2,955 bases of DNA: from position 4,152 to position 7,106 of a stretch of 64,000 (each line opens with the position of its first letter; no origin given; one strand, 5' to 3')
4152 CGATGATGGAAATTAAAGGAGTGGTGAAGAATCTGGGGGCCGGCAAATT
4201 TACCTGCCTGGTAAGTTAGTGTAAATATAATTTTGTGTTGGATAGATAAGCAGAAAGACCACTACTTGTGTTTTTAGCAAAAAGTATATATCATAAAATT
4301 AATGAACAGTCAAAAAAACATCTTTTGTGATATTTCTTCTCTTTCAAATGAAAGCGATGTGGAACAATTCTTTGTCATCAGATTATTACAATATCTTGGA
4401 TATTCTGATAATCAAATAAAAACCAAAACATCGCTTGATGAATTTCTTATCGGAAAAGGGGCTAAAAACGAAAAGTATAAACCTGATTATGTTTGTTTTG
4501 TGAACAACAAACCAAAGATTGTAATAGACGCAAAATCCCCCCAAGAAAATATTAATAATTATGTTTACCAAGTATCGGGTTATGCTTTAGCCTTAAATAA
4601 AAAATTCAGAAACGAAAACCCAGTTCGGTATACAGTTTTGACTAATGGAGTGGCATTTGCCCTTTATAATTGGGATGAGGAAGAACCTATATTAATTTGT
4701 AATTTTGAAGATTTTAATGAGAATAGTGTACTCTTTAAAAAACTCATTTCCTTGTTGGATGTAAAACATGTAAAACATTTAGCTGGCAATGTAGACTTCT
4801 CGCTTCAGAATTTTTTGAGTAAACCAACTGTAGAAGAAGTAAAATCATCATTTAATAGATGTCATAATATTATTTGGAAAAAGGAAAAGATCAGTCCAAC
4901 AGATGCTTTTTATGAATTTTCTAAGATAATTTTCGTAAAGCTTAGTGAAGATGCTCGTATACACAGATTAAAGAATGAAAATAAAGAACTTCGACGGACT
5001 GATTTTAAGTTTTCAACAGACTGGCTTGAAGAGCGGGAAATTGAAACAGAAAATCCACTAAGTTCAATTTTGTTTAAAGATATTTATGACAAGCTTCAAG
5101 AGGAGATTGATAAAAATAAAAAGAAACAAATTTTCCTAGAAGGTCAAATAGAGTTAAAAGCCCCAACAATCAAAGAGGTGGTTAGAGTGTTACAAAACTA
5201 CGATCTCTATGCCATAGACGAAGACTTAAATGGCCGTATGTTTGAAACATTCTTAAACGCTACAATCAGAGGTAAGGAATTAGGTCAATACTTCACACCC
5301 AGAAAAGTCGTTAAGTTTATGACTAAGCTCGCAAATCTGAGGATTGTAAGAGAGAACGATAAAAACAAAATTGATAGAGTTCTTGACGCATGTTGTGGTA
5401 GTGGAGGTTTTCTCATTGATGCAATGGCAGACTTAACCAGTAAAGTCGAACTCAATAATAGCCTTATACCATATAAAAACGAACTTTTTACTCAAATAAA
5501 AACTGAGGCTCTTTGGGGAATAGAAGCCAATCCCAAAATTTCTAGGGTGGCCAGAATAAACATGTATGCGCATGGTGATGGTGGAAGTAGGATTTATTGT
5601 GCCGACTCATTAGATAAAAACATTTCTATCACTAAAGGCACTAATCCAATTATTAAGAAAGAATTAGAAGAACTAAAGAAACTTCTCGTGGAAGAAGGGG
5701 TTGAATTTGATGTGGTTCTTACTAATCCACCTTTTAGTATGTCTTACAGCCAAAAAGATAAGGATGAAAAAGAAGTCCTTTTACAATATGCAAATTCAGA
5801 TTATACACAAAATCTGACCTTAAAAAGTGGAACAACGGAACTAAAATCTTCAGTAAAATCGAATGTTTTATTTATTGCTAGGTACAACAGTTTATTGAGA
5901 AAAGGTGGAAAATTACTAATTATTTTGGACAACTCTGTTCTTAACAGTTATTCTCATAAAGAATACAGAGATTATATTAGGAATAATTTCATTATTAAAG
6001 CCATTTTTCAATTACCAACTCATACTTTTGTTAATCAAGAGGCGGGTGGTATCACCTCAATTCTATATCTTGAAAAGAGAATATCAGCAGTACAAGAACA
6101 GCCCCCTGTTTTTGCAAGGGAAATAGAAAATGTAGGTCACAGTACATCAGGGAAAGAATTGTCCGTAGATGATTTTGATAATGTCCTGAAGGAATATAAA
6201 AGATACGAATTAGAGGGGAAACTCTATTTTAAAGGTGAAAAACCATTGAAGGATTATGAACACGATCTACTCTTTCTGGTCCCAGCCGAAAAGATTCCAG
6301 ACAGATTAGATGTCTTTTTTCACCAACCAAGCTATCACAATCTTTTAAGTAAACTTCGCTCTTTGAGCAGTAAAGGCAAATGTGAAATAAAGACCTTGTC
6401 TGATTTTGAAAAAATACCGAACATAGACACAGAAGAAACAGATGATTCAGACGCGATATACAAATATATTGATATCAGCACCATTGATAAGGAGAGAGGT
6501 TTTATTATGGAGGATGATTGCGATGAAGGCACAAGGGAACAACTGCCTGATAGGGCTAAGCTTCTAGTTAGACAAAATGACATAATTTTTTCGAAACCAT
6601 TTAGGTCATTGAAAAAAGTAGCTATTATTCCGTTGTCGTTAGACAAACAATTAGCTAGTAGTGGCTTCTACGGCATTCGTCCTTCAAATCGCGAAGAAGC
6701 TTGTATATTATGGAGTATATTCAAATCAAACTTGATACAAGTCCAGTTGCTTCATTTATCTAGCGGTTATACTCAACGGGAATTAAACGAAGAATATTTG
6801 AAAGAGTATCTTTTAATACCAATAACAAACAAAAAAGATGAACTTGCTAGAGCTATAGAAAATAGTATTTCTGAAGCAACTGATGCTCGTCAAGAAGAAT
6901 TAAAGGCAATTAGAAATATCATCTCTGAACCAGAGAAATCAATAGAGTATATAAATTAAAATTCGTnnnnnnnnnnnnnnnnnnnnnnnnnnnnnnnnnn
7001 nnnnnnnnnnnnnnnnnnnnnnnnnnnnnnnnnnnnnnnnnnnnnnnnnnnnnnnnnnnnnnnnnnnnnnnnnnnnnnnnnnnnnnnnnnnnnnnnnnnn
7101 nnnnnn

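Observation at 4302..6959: AT-rich MmeI-like single-chain Type IIG/IIL restriction-modification gene wedged into the conserved dprA-topA pair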

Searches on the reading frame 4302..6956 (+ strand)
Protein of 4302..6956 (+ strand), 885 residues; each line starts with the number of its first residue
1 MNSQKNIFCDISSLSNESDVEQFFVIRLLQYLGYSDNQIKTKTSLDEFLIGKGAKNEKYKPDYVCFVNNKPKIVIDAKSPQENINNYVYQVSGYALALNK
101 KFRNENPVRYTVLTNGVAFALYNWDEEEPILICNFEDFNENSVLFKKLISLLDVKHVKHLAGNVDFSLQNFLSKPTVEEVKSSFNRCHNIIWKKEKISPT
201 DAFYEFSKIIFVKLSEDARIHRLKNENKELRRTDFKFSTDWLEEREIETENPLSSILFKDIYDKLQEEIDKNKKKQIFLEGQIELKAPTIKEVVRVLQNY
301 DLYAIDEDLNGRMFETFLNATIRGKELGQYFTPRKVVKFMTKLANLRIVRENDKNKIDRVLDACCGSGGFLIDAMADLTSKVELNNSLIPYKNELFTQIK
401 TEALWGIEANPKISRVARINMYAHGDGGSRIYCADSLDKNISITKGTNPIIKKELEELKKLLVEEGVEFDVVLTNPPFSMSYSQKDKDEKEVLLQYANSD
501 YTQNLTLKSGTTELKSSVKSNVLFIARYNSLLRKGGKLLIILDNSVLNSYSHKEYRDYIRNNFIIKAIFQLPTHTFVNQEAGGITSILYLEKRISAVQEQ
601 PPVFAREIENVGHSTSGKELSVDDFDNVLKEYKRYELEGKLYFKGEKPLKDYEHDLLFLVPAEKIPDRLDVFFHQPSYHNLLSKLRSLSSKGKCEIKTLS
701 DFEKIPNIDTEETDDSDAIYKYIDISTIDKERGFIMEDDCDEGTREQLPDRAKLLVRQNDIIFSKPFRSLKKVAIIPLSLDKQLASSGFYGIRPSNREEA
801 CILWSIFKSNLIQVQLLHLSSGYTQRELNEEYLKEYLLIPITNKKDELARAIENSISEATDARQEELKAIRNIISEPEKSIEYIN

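Call 3: search_protein_families(library=pfam, proteins=[window:4302-6956:+], max_evalue=0.1)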
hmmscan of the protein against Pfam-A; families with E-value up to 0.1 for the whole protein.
window:4302-6956:+ (885 aa): 9 families
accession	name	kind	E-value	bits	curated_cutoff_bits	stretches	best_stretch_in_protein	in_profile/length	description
PF02384.22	N6_Mtase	-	3.6e-33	115.7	20.4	1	307-636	3-276/311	N-6 DNA Methylase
PF07669.17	Eco57I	-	2.3e-12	47.8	25.3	1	403-571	2-165/171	Eco57I restriction-modification methylase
PF04313.20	HSDR_N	-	3.9e-07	30.6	25.1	1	55-123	122-191/198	Type I restriction enzyme R protein N terminus (HSDR_N)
PF13588.12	HSDR_N_2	-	6e-06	26.8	25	1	17-128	2-100/110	Type I restriction enzyme R protein N terminus (HSDR_N)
PF20473.4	MmeI_Mtase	-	3.2e-05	23.7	27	1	359-494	22-161/259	MmeI, DNA-methyltransferase domain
PF01170.24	UPF0020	-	7.5e-05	23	22.3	1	352-488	24-141/197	RMKL-like, methyltransferase domain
PF20464.3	MmeI_N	-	0.00054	20.8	27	1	17-146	18-145/181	MmeI, N-terminal domain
PF02646.22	RmuC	-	0.0063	16.1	26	1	56-89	100-132/291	RmuC family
PF07150.16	DUF1390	-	0.048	13.8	24.7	0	376-426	165-217/226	Protein of unknown function (DUF1390)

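Call 4: search_protein_families(library=ncbifam, proteins=[window:4302-6956:+], max_evalue=0.1)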
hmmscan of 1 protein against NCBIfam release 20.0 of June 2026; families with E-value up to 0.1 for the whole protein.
window:4302-6956:+ (885 aa): 6 families
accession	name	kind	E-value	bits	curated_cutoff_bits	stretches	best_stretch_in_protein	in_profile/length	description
NF047738.1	antiphage_MADS2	equivalog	7.1e-53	179.9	720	1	153-618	150-600/654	methylation-associated defense system DNA methyltransferase MAD2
NF047740.1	antiphage_MADS5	equivalog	1.9e-08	33.6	400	1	667-873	251-456/461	methylation-associated defense system restriction endonuclease subunit S MAD5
TIGR03534.1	RF_mod_PrmC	equivalog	0.00018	21.1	199.1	1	350-485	82-173/253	peptide chain release factor N(5)-glutamine methyltransferase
TIGR03704.1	PrmC_rel_meth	equivalog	0.011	15.1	248.8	1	330-386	63-115/251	putative protein N(5)-glutamine methyltransferase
TIGR01177.1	TIGR01177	hypoth_equivalog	0.028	13.7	316.55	0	293-374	126-200/330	TIGR01177 family methyltransferase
NF033451.1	BREX_2_MTaseX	equivalog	0.059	11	400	1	351-495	219-355/1185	BREX-2 system adenine-specific DNA-methyltransferase PglX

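Call 5: search_protein_families(library=padloc, proteins=[window:4302-6956:+], max_evalue=0.1)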
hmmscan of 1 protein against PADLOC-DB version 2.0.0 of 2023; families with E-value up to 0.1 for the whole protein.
window:4302-6956:+ (885 aa): 44 families (the best 25 are shown)
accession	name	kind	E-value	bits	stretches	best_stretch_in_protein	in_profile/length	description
PDLC03030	MTase_I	-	7.4e-46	154.8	1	61-600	88-589/670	Type I methyltransferase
PDLC03318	MTase_II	-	1.1e-43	147.6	1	172-617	194-657/723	Type II methyltransferase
PDLC03018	MTase_I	-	1.3e-42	144.2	2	168-384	158-355/749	Type I methyltransferase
PDLC03021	MTase_I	-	6.4e-39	132.1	1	181-665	4-439/491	Type I methyltransferase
PDLC04134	mad2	-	1.1e-35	121.4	1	15-635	3-487/492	mads_2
PDLC03218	MTase_II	-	5.3e-34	115.7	1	253-635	191-526/532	Type II methyltransferase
PDLC03317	MTase_II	-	1.8e-31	107.3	1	63-630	51-571/831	Type II methyltransferase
PDLC03026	MTase_I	-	2.6e-29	100.7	1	193-606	18-370/487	Type I methyltransferase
PDLC03034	MTase_I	-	1.3e-24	84.5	1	14-593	55-584/672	Type I methyltransferase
PDLC03024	MTase_I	-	2.1e-24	83.9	1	177-630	115-614/628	Type I methyltransferase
PDLC03023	MTase_I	-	3.9e-23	79.7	2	273-497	268-479/716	Type I methyltransferase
PDLC03031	MTase_I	-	1.2e-18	64.8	1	280-595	132-406/834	Type I methyltransferase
PDLC03029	MTase_I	-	2.2e-16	57.5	1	298-579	143-392/661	Type I methyltransferase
PDLC03357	MTase_II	-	8.6e-16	55.4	1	298-630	92-374/620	Type II methyltransferase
PDLC03035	MTase_I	-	2.3e-14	50.9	1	284-551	129-347/653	Type I methyltransferase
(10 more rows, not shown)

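Call 8: search_solved_structures(query=window:4302-6956:+, max_evalue=0.01, show_alignments=2)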
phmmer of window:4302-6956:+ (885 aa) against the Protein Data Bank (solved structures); distinct sequences matched with E-value up to 0.01: 10.
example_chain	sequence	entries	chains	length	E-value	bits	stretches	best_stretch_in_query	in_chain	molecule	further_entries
8w0p_A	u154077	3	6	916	1.3e-22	83.3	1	177-598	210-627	RM.BsaXI | site-specific DNA-methyltransferase (adenine-specific)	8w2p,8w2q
2okc_A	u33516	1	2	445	3.9e-14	55.3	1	265-442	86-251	Type I restriction enzyme StySJI M protein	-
5ybb_D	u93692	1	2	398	1.3e-09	40.3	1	711-879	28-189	Restriction endonuclease S subunits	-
3okg_A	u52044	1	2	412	1.4e-09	40.2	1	711-879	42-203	Restriction endonuclease S subunits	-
3lkd_A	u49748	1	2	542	6.2e-06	28.1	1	260-375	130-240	Type I restriction-modification system methyltransferase subunit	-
3khk_A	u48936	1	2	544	8.7e-05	24.4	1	306-425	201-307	Type I restriction-modification system methylation subunit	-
3ufb_A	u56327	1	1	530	0.00019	23.3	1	310-381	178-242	Type I restriction-modification system methyltransferase subunit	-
5ybb_A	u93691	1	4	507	0.00026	22.8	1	289-442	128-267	Type I restriction-modification system methyltransferase subunit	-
7vru_A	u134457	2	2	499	0.0035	19.1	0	303-436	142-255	Site-specific DNA-methyltransferase (adenine-specific)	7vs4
7vru_B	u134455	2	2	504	0.004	18.8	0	311-633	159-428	Site-specific DNA-methyltransferase (adenine-specific)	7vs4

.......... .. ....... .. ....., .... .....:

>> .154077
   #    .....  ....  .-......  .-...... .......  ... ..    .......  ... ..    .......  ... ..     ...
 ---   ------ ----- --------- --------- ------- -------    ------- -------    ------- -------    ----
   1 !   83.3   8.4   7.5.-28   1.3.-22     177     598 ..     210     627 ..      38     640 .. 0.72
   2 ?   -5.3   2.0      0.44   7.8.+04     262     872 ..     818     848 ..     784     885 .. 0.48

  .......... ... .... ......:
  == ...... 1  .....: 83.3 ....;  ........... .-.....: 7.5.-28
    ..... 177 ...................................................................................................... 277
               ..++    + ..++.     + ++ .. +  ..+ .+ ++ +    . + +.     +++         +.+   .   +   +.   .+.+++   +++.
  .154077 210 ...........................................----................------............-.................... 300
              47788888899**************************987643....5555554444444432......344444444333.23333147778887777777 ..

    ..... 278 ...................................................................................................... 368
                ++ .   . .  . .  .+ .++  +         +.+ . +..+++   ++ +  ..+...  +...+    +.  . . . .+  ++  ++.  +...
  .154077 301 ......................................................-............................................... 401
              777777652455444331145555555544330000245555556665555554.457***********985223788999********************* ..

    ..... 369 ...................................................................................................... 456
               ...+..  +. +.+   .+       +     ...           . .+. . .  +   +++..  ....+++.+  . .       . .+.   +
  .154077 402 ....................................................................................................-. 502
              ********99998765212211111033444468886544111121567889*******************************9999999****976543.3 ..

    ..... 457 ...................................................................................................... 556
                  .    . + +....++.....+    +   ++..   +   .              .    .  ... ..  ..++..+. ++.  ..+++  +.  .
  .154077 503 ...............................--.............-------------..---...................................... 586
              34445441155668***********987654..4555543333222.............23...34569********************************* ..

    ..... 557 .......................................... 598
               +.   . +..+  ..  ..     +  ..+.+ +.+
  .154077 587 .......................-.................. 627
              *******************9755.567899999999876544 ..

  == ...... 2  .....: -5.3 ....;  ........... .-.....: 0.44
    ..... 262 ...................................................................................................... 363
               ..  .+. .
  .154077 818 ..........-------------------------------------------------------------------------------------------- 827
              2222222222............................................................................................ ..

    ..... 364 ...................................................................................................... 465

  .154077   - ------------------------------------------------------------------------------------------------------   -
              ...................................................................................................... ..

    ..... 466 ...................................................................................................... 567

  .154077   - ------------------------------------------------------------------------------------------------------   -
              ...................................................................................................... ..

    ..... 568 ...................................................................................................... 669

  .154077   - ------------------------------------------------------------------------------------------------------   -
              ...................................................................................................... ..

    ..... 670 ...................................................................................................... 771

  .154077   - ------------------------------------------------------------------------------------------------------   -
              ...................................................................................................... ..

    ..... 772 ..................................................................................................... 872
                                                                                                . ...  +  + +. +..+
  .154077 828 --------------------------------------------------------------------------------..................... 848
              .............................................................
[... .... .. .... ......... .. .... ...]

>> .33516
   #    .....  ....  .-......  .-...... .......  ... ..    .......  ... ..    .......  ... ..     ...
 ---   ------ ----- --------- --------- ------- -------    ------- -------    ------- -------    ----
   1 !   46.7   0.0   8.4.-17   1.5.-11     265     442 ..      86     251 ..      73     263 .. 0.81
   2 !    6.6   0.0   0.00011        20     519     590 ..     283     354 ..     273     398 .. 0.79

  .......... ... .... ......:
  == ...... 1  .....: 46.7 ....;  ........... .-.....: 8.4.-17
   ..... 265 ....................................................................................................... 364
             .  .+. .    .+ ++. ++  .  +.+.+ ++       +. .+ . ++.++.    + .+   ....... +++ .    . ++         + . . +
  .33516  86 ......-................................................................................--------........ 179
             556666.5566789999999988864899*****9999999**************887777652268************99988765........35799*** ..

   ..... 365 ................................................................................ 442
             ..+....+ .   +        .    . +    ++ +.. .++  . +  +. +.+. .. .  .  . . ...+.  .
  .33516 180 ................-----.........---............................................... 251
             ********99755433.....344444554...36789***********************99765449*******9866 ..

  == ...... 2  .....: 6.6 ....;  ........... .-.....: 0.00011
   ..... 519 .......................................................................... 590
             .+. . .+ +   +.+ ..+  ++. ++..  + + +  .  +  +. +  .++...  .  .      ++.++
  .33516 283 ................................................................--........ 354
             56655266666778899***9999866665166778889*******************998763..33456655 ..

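Call 9: find_homologous_proteins(query=window:4302-6956:+, max_evalue=0.00001)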
Query window:4302-6956:+ (885 aa): 2077 proteins with E <= 0.00001 among 8000 candidates; the best 120 are listed.
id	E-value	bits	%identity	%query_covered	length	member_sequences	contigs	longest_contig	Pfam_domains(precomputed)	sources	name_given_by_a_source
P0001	0.0e+0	1969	100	100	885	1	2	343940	PF04313.21,PF02384.23,PF07669.18,PF13588.13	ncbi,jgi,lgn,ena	ncbi:MAG: N-6 DNA methylase [Patescibacteria group bacterium]|jgi:type I restriction enzyme M protei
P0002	0.0e+0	1321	66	99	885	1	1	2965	PF02384.23,PF07669.18,PF13588.13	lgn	-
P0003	0.0e+0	1301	65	99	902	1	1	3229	PF04313.21,PF02384.23,PF07669.18,PF13588.13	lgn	-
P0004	0.0e+0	1294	65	99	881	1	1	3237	PF04313.21,PF02384.23,PF07669.18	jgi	-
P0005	0.0e+0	1286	65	99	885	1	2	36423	PF04313.21,PF02384.23,PF07669.18,PF01170.25,PF13588.13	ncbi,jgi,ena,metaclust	metaclust:\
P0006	0.0e+0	1281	64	99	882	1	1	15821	PF04313.21,PF02384.23,PF07669.18,PF13588.13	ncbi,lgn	-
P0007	0.0e+0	1277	64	99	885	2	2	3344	PF04313.21,PF02384.23,PF07669.18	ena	-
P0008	0.0e+0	1273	64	99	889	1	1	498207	PF02384.23,PF07669.18,PF01170.25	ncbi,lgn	-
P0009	0.0e+0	1273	65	98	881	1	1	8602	PF04313.21,PF02384.23,PF07669.18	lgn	-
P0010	0.0e+0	1268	64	99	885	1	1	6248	PF02384.23,PF07669.18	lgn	-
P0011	0.0e+0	1264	63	99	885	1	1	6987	PF02384.23,PF07669.18,PF01170.25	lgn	-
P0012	0.0e+0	1263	64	99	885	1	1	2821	PF04313.21,PF02384.23,PF07669.18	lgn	-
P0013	0.0e+0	1262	64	99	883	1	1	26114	PF02384.23,PF07669.18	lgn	-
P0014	0.0e+0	1254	65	99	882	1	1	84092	PF02384.23,PF07669.18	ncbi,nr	ncbi:MAG: N-6 DNA methylase [Candidatus Woesearchaeota archaeon]|nr:N-6 DNA methylase [Candidatus Wo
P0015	0.0e+0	1253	64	99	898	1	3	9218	PF02384.23,PF07669.18,PF13588.13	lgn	-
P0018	0.0e+0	1246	63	100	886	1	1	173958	PF04313.21,PF02384.23,PF07669.18,PF01170.25,PF20473.5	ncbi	-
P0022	0.0e+0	1226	63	99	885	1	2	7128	PF04313.21,PF02384.23,PF07669.18,PF13588.13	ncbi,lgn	-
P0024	0.0e+0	1217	63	99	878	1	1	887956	PF04313.21,PF02384.23,PF07669.18,PF13588.13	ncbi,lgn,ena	-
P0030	0.0e+0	1049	64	83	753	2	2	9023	PF02384.23,PF07669.18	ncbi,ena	-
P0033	3.4e-293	993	68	73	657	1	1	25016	PF04313.21,PF02384.23,PF07669.18,PF01170.25,PF13588.13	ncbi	-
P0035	7.5e-287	972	69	73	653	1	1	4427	PF02384.23,PF07669.18,PF01170.25,PF20473.5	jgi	jgi:type I restriction enzyme M protein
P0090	1.1e-203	697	43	97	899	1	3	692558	PF02384.23,PF07669.18,PF01170.25,PF20473.5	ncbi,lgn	-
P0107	1.9e-199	683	52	71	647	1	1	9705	PF04313.21,PF02384.23,PF07669.18,PF01170.25,PF13588.13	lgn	-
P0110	3.7e-199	682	52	71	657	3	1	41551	PF02384.23,PF07669.18,PF01170.25,PF13588.13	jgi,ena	-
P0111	5.0e-199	682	52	71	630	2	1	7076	PF04313.21,PF02384.23,PF03602.22,PF07669.18,PF01170.25,PF13588.13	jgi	jgi:type I restriction enzyme M protein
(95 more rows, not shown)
